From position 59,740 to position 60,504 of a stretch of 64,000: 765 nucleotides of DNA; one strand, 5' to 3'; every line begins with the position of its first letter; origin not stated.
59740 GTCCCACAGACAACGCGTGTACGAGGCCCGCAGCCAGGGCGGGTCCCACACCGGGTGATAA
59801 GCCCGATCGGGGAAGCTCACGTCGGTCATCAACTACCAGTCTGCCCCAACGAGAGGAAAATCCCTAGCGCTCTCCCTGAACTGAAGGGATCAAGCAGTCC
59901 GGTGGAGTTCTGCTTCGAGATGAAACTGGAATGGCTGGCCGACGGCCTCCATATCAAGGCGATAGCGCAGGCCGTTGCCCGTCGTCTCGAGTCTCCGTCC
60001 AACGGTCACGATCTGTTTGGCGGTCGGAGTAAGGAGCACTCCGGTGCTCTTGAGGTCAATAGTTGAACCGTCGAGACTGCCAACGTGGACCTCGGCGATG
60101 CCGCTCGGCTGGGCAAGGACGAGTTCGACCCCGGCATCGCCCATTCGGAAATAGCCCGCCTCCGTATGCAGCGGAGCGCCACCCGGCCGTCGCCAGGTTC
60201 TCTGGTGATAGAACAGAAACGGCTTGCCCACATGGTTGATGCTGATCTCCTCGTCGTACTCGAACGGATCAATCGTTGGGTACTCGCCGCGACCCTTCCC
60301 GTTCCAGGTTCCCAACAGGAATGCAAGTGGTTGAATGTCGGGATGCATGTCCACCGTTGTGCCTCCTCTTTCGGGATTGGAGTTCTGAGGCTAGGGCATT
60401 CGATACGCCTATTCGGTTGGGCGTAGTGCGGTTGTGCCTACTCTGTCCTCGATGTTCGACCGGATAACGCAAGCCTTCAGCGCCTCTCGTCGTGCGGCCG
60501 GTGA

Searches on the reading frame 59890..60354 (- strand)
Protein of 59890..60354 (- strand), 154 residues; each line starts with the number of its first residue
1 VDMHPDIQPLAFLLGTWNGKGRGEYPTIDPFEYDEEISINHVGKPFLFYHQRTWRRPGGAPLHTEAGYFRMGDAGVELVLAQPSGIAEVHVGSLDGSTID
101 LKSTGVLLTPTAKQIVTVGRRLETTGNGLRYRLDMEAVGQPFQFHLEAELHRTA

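Call 84: search_protein_families(library=pfam, proteins=[window:59890-60354:-], max_evalue=0.01)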
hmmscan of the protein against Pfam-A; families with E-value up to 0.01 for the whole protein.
window:59890-60354:- (154 aa): 1 family
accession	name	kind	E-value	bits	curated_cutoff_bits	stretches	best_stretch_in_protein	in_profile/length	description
PF08768.17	THAP4_heme-bd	-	3.3e-45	154.3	25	1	7-152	2-151/151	THAP4-like, heme-binding beta-barrel domain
